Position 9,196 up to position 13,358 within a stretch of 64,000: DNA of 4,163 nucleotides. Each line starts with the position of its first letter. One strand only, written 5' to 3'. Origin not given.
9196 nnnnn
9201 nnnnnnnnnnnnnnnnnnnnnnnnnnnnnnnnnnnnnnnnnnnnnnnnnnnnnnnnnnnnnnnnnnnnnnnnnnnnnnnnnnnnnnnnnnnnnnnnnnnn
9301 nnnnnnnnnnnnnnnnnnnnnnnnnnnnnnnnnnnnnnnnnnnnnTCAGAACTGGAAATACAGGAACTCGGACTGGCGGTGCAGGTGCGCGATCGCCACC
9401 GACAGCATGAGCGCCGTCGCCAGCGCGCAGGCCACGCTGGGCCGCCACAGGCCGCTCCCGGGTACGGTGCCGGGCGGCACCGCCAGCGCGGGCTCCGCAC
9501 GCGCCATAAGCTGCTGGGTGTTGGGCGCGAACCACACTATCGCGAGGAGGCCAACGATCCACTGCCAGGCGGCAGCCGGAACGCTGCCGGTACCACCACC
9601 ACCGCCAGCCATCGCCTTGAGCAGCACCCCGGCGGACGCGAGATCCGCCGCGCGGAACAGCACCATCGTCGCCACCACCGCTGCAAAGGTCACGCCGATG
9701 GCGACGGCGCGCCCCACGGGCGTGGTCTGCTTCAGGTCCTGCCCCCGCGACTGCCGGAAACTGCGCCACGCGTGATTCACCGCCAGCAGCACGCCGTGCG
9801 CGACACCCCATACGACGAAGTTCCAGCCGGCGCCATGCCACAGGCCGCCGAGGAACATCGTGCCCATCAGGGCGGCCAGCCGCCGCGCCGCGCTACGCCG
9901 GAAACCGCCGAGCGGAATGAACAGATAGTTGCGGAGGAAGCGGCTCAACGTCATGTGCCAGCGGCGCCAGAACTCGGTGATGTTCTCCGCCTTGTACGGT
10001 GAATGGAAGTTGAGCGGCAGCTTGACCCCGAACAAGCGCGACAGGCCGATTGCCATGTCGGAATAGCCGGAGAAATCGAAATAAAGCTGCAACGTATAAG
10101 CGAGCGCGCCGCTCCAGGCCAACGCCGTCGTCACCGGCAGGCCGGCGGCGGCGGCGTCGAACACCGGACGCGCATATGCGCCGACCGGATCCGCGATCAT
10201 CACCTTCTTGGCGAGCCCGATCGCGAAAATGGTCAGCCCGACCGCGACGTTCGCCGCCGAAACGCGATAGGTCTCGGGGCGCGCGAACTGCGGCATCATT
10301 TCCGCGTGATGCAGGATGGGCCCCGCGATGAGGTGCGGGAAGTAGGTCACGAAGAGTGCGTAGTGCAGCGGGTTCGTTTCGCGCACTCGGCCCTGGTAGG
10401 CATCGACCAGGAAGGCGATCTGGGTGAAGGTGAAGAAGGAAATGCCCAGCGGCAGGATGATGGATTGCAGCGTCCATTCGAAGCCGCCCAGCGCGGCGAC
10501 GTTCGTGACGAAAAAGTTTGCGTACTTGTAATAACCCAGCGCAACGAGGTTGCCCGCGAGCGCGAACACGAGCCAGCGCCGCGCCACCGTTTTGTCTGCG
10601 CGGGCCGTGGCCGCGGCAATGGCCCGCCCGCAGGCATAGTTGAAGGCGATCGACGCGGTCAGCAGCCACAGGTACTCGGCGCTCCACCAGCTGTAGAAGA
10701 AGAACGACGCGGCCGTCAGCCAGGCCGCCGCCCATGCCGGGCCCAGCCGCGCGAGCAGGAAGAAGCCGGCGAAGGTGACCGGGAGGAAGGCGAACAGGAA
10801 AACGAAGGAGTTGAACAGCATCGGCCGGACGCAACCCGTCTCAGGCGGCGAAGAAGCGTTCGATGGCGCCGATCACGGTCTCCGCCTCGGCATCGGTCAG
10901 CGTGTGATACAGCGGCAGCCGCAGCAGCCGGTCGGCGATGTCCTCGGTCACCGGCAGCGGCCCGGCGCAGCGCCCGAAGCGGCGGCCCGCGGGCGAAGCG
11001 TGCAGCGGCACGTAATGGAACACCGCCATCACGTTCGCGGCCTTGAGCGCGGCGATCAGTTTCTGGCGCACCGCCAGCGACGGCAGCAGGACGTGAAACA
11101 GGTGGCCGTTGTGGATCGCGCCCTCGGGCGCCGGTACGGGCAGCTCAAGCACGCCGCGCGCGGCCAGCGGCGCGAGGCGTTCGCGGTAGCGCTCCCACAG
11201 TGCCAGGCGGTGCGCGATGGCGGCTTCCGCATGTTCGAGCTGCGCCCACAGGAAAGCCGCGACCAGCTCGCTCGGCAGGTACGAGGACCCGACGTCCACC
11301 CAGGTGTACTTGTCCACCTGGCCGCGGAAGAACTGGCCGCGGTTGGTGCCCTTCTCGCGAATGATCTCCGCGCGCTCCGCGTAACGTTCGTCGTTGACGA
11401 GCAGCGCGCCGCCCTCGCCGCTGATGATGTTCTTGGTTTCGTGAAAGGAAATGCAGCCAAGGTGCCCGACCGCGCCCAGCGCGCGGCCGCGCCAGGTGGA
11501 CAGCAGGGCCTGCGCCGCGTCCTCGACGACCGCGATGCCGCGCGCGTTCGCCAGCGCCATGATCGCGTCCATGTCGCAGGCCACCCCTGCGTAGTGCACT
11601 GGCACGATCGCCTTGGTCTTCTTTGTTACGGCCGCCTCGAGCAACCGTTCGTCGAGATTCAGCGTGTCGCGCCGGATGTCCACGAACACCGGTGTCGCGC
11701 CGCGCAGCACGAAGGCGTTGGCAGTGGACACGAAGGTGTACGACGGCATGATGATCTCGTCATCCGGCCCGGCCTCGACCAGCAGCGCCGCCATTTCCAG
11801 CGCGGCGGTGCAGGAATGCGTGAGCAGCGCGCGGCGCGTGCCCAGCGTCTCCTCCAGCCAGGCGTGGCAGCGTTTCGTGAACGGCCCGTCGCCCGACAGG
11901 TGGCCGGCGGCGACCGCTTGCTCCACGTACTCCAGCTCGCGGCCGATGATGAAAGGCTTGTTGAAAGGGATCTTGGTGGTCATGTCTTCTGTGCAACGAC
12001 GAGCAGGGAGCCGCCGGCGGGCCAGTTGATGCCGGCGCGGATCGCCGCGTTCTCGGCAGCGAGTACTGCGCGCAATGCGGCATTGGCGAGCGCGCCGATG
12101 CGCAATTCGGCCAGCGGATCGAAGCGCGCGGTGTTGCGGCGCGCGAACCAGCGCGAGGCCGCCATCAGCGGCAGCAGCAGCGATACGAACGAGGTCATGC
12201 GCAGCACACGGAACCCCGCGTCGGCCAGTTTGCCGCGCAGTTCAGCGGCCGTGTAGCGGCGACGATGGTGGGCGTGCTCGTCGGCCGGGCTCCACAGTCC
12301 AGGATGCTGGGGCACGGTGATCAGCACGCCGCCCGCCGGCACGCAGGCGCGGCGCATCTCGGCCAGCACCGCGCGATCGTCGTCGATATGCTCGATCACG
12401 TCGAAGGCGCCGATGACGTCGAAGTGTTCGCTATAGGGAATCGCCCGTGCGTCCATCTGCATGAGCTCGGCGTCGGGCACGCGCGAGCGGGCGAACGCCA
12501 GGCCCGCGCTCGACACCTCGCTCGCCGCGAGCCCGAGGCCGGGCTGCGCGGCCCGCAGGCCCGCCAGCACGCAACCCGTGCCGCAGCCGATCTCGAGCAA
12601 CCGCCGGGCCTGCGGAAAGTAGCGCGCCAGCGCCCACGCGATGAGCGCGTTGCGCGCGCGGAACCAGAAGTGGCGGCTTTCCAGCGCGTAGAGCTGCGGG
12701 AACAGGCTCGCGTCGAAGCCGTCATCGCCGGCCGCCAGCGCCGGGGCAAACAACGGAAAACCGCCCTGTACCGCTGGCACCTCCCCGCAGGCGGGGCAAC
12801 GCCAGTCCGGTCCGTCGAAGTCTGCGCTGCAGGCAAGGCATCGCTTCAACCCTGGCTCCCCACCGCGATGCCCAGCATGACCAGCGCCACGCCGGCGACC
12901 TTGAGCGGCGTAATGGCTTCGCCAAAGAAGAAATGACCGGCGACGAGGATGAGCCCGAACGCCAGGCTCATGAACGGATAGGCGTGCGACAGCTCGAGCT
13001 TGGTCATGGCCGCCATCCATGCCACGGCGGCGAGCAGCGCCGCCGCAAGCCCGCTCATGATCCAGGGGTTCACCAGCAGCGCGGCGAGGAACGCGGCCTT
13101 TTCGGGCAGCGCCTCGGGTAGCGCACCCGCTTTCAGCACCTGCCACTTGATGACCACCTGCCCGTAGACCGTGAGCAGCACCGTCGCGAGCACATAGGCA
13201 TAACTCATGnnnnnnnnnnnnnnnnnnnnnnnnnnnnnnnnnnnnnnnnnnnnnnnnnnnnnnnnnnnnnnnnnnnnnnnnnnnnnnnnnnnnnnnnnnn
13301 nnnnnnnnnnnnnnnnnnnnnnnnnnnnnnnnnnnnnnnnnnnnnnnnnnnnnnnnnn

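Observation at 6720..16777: msbA-led nine-gene operon mixing ArnC-like, ArnT-like, flippase-like, WecE transaminase, two methyltransferases and an MBOAT pair: candidate undescribed lipid-carrier amino-sugar envelope modification pathway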

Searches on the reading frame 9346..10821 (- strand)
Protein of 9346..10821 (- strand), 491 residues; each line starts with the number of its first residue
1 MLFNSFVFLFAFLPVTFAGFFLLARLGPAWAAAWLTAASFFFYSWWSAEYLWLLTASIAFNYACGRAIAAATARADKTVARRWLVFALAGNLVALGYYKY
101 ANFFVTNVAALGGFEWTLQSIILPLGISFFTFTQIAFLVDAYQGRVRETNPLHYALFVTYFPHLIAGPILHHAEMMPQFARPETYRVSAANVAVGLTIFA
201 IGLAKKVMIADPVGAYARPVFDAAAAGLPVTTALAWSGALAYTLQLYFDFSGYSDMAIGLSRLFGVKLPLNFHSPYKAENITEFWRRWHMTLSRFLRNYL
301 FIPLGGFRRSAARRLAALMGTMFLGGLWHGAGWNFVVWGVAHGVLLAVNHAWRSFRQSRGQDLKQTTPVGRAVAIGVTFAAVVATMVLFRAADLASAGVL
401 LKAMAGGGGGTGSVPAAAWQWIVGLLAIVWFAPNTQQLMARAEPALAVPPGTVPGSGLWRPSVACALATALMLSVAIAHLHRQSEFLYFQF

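Call 4: search_protein_families(library=pfam, proteins=[window:9346-10821:-], max_evalue=0.01)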
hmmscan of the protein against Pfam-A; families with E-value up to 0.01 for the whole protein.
window:9346-10821:- (491 aa): 1 family
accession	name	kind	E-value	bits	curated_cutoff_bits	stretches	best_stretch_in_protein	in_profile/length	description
PF03062.24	MBOAT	-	9.9e-35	120.8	27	1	138-377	68-324/337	MBOAT, membrane-bound O-acyltransferase family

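Call 5: search_protein_families(library=ncbifam, proteins=[window:9346-10821:-], max_evalue=0.01)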
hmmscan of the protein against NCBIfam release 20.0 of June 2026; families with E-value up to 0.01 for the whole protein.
window:9346-10821:- (491 aa): 1 family
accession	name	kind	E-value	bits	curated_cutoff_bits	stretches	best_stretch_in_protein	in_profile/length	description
TIGR04091.1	LTA_dltB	equivalog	3.6e-56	191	375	1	11-389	10-376/380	D-alanyl-lipoteichoic acid biosynthesis protein DltB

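Call 32: search_solved_structures(query=window:9346-10821:-, max_evalue=0.01)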
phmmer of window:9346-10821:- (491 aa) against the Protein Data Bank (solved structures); distinct sequences matched with E-value up to 0.01: 4.
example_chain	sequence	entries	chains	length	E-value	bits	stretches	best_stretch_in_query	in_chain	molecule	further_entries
6bug_C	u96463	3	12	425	1.8e-32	116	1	119-389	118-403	D-alanyl transfer protein DltB | Integral membrane protein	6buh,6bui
8jem_A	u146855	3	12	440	2e-32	115.8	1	119-389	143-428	Teichoic acid D-alanyltransferase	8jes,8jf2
7q1u_A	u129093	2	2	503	1e-05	27.8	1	156-344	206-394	Protein-cysteine N-palmitoyltransferase HHAT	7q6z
7mhy_A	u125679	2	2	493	1.1e-05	27.6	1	156-344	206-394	Protein-cysteine N-palmitoyltransferase HHAT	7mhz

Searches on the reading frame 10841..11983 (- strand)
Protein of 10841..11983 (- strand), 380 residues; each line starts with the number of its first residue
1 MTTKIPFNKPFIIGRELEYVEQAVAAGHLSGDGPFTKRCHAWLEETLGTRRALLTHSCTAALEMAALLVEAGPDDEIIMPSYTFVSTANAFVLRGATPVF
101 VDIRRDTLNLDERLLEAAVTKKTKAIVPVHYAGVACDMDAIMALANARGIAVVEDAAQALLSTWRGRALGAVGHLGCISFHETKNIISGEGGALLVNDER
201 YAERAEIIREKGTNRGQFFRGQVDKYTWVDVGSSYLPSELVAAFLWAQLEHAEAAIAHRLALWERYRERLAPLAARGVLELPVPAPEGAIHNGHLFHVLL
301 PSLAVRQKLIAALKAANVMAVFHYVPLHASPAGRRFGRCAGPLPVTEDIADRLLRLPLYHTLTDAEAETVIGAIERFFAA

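Call 4: search_protein_families(library=pfam, proteins=[window:10841-11983:-], max_evalue=0.01)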
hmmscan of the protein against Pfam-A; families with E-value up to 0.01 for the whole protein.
window:10841-11983:- (380 aa): 3 families
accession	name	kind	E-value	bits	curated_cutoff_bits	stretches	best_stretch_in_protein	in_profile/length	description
PF01041.23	DegT_DnrJ_EryC1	-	2.6e-93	313.6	19.8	1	14-374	5-359/360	DegT/DnrJ/EryC1/StrS aminotransferase family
PF00155.27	Aminotran_1_2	-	1.4e-06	28.2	19.7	1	49-155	65-185/361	Aminotransferase class I and II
PF00266.25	Aminotran_5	-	0.0014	18.1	21.5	1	53-162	65-182/371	Aminotransferase class-V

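Call 5: search_protein_families(library=ncbifam, proteins=[window:10841-11983:-], max_evalue=0.01)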
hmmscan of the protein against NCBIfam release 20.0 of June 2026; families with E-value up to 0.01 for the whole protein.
window:10841-11983:- (380 aa): 21 families
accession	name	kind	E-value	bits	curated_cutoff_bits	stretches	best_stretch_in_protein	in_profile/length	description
NF008687.0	PRK11706.1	equivalog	8.8e-182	603.9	375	1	4-378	1-374/375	dTDP-4-amino-4,6-dideoxygalactose transaminase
TIGR02379.1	ECA_wecE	subfamily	9.1e-174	577.6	434.85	1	5-377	2-374/376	dTDP-4-amino-4,6-dideoxy-D-glucose transaminase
TIGR03588.1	PseC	equivalog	6.9e-67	226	423.5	1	5-377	2-379/380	UDP-4-amino-4,6-dideoxy-N-acetyl-beta-L-altrosamine transaminase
NF008658.2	PRK11658.1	equivalog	2.2e-65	220.8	631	1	2-376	2-375/379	UDP-4-amino-4-deoxy-L-arabinose aminotransferase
TIGR04181.1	NHT_00031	hypoth_equivalog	1.8e-57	194.9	420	1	5-357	1-357/359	LegC family aminotransferase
TIGR04427.1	PLP_DesI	equivalog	1.6e-44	152.6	650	1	16-365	34-370/390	dTDP-4-dehydro-6-deoxyglucose aminotransferase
NF011936.0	PRK15407.1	equivalog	3.7e-38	131.3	423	1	32-379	63-437/440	lipopolysaccharide biosynthesis protein RfbH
NF005817.0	PRK07683.1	equivalog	8e-09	34.7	575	1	53-155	93-200/387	aminotransferase A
NF005816.0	PRK07682.1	equivalog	1.7e-06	26.9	620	1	54-128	95-169/390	aminotransferase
NF004770.0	PRK06108.1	subfamily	2.1e-06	26.8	422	1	46-156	93-210/396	pyridoxal phosphate-dependent aminotransferase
NF004621.0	PRK05957.1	equivalog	3.5e-05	22.7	498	1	64-129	103-167/389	pyridoxal phosphate-dependent aminotransferase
NF041364.1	GntC_guanitoxin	equivalog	0.00012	21.1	415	1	53-156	64-174/356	guanitoxin biosynthesis PLP-dependent (S)-gamma-hydroxy-L-arginine cyclodehydratase GntC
NF004769.0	PRK06107.1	equivalog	0.00027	19.8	617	1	63-127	106-171/402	aspartate transaminase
NF006488.0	PRK08912.1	equivalog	0.00033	19.7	498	1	52-139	90-179/387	aminotransferase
NF005855.0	PRK07777.1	equivalog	0.0013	18.1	553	1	53-155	93-202/391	pyridoxal phosphate-dependent aminotransferase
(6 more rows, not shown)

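Call 69: search_solved_structures(query=window:10841-11983:-, max_evalue=1e-30)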
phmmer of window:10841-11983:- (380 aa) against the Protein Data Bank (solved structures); distinct sequences matched with E-value up to 1e-30: 32.
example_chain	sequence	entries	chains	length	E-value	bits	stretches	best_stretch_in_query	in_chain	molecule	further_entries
4piw_A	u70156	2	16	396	4e-149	499.8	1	4-378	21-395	TDP-4-keto-6-deoxy-D-glucose transaminase family protein | dTDP-4-amino-4,6-dideoxygalactose transaminase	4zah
6blg_A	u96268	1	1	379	8.8e-149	498.7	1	4-378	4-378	dTDP-4-amino-4,6-dideoxygalactose transaminase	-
4lc3_A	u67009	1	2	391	9e-54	186.1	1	5-376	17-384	Putative UDP-4-amino-4-deoxy-l-arabinose--oxoglutarate aminotransferase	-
1mdo_A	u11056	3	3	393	9.2e-54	186.1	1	3-376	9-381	ArnB aminotransferase | UDP-4-amino-4-deoxy-L-arabinose--oxoglutarate aminotransferase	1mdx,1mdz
4oca_A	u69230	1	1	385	6.8e-53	183.2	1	3-376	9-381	UDP-4-amino-4-deoxy-L-arabinose--oxoglutarate aminotransferase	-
8sng_A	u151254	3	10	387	1e-48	169.5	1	3-376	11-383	UDP-4-amino-4-deoxy-L-arabinose--oxoglutarate aminotransferase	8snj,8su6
3bn1_A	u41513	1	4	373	1.3e-47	165.9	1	7-376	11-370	Perosamine synthetase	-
3dr7_A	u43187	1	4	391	1.5e-47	165.7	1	7-376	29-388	Putative perosamine synthetase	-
5uid_A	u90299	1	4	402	1.6e-47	165.6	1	10-378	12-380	Aminotransferase TlmJ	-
3dr4_A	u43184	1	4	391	1e-46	162.9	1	7-376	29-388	Putative perosamine synthetase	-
7b0m_AAA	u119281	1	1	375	2.4e-45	158.4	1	10-270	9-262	Sugar aminotransferase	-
2oga_A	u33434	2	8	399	2.7e-41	145.1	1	49-376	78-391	Transaminase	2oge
7b0d_A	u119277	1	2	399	9e-41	143.4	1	47-377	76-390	Glutamine--scyllo-inositol transaminase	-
3nyu_A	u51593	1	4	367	1.9e-40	142.3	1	38-374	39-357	Aminotransferase WbpE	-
3nu7_A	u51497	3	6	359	2.2e-40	142.1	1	38-373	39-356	Aminotransferase WbpE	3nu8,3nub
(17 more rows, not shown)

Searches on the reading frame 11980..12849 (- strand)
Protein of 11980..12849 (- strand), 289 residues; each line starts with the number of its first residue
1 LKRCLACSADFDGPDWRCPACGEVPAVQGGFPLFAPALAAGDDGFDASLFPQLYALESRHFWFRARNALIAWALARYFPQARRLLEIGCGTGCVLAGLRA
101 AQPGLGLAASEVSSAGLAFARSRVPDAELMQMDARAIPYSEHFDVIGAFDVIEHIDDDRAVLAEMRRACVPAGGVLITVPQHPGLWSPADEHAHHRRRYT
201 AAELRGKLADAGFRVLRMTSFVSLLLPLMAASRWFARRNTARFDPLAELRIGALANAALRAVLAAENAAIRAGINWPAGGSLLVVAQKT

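Call 4: search_protein_families(library=pfam, proteins=[window:11980-12849:-], max_evalue=0.01)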
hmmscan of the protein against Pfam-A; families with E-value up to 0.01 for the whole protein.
window:11980-12849:- (289 aa): 6 families
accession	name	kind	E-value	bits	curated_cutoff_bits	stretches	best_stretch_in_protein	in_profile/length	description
PF13489.12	Methyltransf_23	-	1.1e-16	61.4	27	1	71-216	10-162/164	Methyltransferase domain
PF08242.18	Methyltransf_12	-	3.6e-13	50.5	30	1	85-175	1-97/98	Methyltransferase domain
PF08241.18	Methyltransf_11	-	3.6e-13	50.4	21.2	1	85-176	1-94/95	Methyltransferase domain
PF13649.12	Methyltransf_25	-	4.1e-12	47.1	27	1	85-173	2-97/97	Methyltransferase domain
PF13847.12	Methyltransf_31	-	1.9e-06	28.1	27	1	82-181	5-113/145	Methyltransferase domain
PF05175.20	MTS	-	0.003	17.7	23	1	74-133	23-84/170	Methyltransferase small domain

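Call 5: search_protein_families(library=ncbifam, proteins=[window:11980-12849:-], max_evalue=0.01)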
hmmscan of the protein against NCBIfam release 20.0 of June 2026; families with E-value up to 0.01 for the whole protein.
window:11980-12849:- (289 aa): 21 families
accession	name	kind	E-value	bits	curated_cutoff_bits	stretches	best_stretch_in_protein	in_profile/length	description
NF045667.1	MTase_DVU1556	equivalog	5.8e-10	39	155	1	78-231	20-178/213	DVU_1556 family methyltransferase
TIGR02072.1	BioC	equivalog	6.7e-10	39.2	184.95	1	69-181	23-136/244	malonyl-ACP O-methyltransferase BioC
NF043040.1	corrin_prot_MT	hypoth_equivalog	1.9e-08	34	180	1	75-178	35-148/216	corrinoid protein-associated methyltransferase CpaM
TIGR01983.1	UbiG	equivalog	3.4e-07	29.8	102.95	1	81-178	50-152/228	bifunctional 2-polyprenyl-6-hydroxyphenol methylase/3-demethylubiquinol 3-O-methyltransferase UbiG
NF002463.0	PRK01683.1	equivalog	3.9e-06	26.7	297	1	80-212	31-159/258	trans-aconitate 2-methyltransferase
TIGR03534.1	RF_mod_PrmC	equivalog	1.2e-05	25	199.1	1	68-152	75-160/253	peptide chain release factor N(5)-glutamine methyltransferase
NF041255.1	mycofact_MftM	equivalog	1.8e-05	24.2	200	1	80-205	139-263/289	mycofactocin oligosaccharide methyltransferase MftM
TIGR04074.1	bacter_Hen1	equivalog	2.6e-05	22.9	340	1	80-203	282-423/462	3' terminal RNA ribose 2'-O-methyltransferase Hen1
NF001241.0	PRK00216.1-2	equivalog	5.9e-05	22.8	327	1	80-178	51-148/231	demethylmenaquinone methyltransferase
NF010703.0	PRK14103.1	equivalog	0.00016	21.2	320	1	80-215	29-158/256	trans-aconitate 2-methyltransferase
TIGR04345.1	ovoA_Cterm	equivalog_domain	0.00034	20.2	170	0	116-178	110-169/242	putative 4-mercaptohistidine N1-methyltransferase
NF045825.1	FAmtase_mtf2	equivalog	0.00046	19.5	400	1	81-178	59-159/248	fatty-acid O-methyltransferase Mtf2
TIGR02021.1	BchM-ChlM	equivalog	0.0005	19.5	158.9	1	74-158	48-134/218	magnesium protoporphyrin IX methyltransferase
TIGR03587.1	Pse_Me-ase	hypoth_equivalog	0.00052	20.2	112.05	1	71-159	35-122/204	pseudaminic acid biosynthesis-associated methylase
NF045882.1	PLipidMtase_Leg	equivalog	0.0011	18.8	390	1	77-177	39-143/207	phospholipid N-methyltransferase PmtA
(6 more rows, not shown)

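Call 20: search_solved_structures(query=window:11980-12849:-, max_evalue=0.001)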
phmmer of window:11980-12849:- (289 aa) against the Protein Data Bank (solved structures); distinct sequences matched with E-value up to 0.001: 30.
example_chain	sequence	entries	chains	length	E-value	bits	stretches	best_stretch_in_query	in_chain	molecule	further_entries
2gs9_A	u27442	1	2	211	1.1e-10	44.8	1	73-187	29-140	Hypothetical protein TT1324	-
8ys9_A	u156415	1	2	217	1.5e-08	37.8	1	81-180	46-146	Phosphatidylethanolamine N-methyltransferase/phosphatidyl-N-methylethanolamine N-methyltra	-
6uk5_A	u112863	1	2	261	9.5e-07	31.9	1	70-180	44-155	CalS10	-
6m83_A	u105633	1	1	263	1.1e-06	31.7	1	65-180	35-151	dTDP-3-amino-3,6-dideoxy-alpha-D-glucopyranose N,N-dimethyltransferase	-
6m82_A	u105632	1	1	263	1.7e-06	31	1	64-180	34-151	dTDP-3-amino-3,6-dideoxy-alpha-D-glucopyranose N,N-dimethyltransferase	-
6m81_A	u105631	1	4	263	1.9e-06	30.9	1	64-180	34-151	dTDP-3-amino-3,6-dideoxy-alpha-D-glucopyranose N,N-dimethyltransferase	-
3pfg_A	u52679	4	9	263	1.9e-06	30.8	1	65-180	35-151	N-methyltransferase | dTDP-3-amino-3,6-dideoxy-alpha-D-glucopyranose N,N-dimethyltransferase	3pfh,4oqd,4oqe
3px2_A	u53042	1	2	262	1.4e-05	28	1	65-179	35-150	N-methyltransferase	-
3px3_A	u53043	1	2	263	2.8e-05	27.1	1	65-166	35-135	N-methyltransferase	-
3cc8_A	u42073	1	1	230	2.8e-05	27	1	53-181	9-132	Putative methyltransferase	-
6uak_A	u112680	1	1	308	2.9e-05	27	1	82-179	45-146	SAM dependent methyltransferase LahSB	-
3e8s_A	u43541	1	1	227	3.2e-05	26.8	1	73-191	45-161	Putative SAM Dependent Methyltransferase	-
21zq_A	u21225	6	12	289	3.6e-05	26.7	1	81-178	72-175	MitM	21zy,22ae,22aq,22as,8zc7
8zc8_A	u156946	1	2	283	3.6e-05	26.7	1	81-178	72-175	MitM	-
3bxo_A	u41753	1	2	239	4e-05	26.5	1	69-180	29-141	N,N-dimethyltransferase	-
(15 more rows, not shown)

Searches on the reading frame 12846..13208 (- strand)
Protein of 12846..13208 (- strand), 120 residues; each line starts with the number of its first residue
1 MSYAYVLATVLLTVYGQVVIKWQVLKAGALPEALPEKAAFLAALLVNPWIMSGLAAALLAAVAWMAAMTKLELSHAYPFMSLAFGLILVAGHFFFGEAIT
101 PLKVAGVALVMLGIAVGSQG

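Call 4: search_protein_families(library=pfam, proteins=[window:12846-13208:-], max_evalue=0.01)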
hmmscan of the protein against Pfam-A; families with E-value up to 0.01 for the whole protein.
window:12846-13208:- (120 aa): 1 family
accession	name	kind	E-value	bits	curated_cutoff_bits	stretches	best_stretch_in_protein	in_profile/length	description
PF00892.27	EamA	-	5.6e-05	23.9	28.2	1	50-116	66-132/135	EamA-like transporter family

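Call 5: search_protein_families(library=ncbifam, proteins=[window:12846-13208:-], max_evalue=0.01)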
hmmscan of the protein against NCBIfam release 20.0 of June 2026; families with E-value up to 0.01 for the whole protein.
window:12846-13208:- (120 aa): 3 families
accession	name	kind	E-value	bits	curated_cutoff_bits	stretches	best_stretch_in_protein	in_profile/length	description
NF002816.2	PRK02971.1-2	equivalog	5.3e-13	49.5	99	1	6-116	3-115/120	4-amino-4-deoxy-L-arabinose-phosphoundecaprenol flippase subunit ArnF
NF011625.2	PRK15051.1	equivalog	1.3e-06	28.6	92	1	48-116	38-106/111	4-amino-4-deoxy-L-arabinose-phosphoundecaprenol flippase subunit ArnE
NF051482.1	EbrB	exception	0.0056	17.3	160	0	49-116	31-100/105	SMR family multidrug efflux transporter EbrB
